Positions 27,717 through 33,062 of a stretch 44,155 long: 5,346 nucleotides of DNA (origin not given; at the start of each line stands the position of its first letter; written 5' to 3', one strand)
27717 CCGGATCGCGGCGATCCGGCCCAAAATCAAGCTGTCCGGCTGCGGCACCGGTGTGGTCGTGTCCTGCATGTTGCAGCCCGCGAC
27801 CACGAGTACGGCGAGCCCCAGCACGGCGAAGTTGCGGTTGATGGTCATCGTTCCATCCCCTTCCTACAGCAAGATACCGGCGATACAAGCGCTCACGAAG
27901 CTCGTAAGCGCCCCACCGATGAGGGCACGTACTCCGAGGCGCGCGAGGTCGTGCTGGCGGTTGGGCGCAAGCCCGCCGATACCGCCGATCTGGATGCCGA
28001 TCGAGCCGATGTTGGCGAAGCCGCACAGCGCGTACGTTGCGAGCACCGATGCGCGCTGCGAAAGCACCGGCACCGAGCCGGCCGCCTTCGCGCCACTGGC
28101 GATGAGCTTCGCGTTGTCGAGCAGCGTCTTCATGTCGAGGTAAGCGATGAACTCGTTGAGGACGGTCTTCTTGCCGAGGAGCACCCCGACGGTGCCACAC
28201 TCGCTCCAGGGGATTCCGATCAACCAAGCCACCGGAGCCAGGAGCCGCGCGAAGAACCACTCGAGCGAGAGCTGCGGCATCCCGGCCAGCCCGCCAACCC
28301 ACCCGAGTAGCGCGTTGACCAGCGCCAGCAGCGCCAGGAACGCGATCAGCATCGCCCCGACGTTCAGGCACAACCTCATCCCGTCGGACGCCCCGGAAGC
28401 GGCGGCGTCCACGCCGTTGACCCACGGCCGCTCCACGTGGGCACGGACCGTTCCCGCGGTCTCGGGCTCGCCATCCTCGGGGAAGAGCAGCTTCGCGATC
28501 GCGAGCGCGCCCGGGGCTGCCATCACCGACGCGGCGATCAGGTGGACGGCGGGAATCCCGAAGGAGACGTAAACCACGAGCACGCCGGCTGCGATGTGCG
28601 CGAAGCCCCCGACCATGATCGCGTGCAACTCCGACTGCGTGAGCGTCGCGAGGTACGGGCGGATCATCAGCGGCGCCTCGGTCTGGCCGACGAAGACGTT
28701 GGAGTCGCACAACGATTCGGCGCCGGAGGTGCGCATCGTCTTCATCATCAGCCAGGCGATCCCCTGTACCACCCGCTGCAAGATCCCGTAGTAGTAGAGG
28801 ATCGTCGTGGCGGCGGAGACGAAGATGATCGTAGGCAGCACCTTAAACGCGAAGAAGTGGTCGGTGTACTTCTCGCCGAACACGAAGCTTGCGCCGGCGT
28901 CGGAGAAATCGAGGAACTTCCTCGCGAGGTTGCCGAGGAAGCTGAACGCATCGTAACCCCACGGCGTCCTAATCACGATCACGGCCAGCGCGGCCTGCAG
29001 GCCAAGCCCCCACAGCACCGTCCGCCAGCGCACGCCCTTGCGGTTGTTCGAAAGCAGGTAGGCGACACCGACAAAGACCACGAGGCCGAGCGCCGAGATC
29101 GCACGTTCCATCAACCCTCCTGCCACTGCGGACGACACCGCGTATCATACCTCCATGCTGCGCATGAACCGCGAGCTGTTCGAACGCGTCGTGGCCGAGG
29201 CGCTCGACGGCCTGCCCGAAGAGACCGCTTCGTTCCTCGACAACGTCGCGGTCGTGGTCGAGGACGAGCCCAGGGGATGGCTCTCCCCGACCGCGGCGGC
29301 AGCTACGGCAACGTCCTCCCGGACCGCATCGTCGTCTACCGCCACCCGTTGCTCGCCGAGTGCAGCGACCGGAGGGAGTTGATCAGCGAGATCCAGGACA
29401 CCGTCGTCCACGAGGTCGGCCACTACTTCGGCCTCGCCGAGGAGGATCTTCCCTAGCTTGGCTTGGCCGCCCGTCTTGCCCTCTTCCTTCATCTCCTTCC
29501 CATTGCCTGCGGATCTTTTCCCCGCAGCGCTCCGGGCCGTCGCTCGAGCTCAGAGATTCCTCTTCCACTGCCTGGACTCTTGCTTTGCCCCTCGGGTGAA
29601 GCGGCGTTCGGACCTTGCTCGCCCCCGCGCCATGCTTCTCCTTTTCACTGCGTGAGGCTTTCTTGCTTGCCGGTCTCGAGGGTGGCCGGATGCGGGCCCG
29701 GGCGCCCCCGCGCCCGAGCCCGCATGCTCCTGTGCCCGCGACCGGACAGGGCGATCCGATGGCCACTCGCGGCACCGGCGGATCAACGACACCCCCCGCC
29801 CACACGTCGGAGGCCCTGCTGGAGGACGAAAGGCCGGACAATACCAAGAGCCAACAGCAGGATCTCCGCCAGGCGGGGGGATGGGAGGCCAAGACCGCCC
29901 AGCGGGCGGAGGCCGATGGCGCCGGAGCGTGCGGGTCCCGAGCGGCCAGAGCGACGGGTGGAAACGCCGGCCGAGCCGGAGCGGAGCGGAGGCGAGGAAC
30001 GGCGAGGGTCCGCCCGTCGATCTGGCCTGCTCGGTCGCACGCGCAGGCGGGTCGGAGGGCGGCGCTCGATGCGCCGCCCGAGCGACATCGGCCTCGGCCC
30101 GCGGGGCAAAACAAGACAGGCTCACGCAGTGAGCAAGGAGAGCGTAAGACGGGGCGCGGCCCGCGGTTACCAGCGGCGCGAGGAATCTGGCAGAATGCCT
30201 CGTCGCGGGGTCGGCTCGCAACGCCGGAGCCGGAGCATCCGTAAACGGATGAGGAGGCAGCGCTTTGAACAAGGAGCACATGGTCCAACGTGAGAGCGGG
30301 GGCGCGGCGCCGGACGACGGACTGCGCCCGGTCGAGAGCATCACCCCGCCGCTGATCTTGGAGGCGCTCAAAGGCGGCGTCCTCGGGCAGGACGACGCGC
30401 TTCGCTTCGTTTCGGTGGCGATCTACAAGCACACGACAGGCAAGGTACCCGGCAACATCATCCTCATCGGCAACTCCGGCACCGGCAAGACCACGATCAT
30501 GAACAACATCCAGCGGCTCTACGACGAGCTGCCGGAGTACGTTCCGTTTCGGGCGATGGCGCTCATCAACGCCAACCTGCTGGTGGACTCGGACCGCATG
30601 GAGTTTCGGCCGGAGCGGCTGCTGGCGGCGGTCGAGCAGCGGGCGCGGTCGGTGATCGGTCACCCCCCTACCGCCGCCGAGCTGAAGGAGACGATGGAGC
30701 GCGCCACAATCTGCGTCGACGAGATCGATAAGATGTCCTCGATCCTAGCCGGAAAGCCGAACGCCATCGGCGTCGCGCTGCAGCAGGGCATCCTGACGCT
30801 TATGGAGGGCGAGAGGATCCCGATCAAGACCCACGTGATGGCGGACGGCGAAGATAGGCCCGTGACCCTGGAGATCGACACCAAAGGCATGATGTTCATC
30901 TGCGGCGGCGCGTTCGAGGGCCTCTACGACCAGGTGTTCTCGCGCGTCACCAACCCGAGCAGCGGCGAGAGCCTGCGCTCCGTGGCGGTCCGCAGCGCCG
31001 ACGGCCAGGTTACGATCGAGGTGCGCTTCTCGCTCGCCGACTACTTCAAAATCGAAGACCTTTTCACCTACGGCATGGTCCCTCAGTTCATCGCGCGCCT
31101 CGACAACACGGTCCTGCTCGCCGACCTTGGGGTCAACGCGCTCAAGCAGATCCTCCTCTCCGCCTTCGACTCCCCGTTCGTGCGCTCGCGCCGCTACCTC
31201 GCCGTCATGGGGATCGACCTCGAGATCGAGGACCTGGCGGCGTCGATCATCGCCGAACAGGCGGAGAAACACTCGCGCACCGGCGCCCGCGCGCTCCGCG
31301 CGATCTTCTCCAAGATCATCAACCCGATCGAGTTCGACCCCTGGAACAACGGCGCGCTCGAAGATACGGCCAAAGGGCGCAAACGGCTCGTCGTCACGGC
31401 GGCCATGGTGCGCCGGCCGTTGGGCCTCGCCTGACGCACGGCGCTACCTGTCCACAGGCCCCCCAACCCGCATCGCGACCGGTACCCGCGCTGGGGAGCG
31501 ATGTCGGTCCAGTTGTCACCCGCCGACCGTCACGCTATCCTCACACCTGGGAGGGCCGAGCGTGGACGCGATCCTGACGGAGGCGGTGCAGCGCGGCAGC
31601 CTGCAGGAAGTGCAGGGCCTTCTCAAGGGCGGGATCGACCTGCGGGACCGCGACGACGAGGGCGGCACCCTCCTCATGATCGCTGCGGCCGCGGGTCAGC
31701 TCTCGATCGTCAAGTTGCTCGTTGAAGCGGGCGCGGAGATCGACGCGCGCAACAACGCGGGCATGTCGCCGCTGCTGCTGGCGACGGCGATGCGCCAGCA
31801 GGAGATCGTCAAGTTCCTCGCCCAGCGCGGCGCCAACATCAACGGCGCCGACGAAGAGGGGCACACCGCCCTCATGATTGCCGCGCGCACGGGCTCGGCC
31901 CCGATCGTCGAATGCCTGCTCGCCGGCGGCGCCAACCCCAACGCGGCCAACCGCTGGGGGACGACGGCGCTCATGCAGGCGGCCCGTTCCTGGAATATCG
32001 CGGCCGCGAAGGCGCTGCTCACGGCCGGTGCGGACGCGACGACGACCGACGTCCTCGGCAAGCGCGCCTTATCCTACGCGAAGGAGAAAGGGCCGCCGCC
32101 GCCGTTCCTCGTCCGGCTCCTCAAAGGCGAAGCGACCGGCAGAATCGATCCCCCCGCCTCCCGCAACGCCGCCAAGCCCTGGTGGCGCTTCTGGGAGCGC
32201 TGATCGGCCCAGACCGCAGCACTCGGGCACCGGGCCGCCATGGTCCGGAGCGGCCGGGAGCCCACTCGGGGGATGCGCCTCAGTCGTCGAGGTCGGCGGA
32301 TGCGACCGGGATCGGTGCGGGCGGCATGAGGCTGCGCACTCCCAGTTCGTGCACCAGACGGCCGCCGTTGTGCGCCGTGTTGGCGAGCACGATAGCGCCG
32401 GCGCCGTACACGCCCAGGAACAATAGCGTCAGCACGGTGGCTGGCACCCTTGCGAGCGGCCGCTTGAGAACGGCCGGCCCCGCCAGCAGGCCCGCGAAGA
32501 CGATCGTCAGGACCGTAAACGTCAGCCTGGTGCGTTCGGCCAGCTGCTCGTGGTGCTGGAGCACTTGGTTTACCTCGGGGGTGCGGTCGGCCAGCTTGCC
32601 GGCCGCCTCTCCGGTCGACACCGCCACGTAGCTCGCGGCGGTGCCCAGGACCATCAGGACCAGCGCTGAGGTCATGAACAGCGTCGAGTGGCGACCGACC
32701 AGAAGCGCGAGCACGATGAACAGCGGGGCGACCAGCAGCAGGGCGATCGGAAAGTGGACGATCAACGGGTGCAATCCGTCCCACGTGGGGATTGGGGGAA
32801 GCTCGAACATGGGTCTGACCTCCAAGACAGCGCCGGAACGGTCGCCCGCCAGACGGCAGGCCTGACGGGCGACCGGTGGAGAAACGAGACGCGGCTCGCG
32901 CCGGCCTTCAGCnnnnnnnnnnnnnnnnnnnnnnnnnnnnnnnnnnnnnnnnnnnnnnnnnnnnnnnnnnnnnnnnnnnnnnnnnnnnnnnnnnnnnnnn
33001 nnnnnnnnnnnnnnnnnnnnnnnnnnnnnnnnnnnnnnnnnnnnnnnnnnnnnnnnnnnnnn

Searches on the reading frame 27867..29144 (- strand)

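Call 66: search_protein_families(library=pfam, proteins=[window:27867-29144:-], max_evalue=0.001)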
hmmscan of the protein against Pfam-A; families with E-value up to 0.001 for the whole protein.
window:27867-29144:- (426 aa): 3 families
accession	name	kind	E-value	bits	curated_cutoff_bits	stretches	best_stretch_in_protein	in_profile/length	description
PF07662.18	Nucleos_tra2_C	-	1.5e-76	257.2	32.3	1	201-423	1-213/213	Na+ dependent nucleoside transporter C-terminus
PF01773.25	Nucleos_tra2_N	-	3.4e-29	101.6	27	1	19-91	1-73/74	Na+ dependent nucleoside transporter N-terminus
PF07670.19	Gate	-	4.5e-14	53.2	29.6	1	99-196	1-101/104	Nucleoside recognition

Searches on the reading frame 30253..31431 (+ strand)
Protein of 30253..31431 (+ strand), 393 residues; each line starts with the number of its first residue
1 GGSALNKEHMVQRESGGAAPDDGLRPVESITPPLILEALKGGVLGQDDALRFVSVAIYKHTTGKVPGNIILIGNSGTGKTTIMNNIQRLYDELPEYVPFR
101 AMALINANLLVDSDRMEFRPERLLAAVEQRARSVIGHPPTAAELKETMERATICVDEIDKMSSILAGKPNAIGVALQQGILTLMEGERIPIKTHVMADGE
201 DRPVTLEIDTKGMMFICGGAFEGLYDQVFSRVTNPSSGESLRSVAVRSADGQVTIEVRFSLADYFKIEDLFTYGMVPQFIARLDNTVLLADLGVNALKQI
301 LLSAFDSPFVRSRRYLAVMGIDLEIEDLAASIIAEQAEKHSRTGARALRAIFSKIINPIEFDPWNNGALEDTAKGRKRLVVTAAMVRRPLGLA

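Call 66: search_protein_families(library=pfam, proteins=[window:30253-31431:+], max_evalue=0.001)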
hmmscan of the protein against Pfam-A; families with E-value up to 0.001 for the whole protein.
window:30253-31431:+ (393 aa): 5 families
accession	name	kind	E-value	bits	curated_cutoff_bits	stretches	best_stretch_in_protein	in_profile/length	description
PF07724.20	AAA_2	-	3.7e-08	34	27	1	67-285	4-165/166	AAA domain (Cdc48 subfamily)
PF07728.20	AAA_5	-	4.2e-05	24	22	1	68-164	1-81/139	AAA domain (dynein-related subfamily)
PF13191.12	AAA_16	-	5.7e-05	24.1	32.6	1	44-116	3-85/167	AAA ATPase domain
PF00004.35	AAA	-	6.6e-05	23.8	21.2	1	69-190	1-98/131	ATPase family associated with various cellular activities (AAA)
PF13401.12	AAA_22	-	6.7e-05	23.6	27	1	66-160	5-95/130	AAA domain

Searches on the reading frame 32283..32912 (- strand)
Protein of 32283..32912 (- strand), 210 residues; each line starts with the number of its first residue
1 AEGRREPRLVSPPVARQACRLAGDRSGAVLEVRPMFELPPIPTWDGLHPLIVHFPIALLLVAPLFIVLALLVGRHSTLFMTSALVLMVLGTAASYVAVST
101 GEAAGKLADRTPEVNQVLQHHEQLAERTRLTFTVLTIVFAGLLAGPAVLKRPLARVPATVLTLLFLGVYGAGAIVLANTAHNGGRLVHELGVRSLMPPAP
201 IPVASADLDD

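Call 66: search_protein_families(library=pfam, proteins=[window:32283-32912:-], max_evalue=0.001)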
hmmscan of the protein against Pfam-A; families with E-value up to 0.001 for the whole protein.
window:32283-32912:- (210 aa): 1 family
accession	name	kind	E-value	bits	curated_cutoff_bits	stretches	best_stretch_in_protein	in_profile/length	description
PF09990.14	DUF2231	-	5.2e-10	40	26.4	1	47-193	4-136/139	Predicted membrane protein (DUF2231)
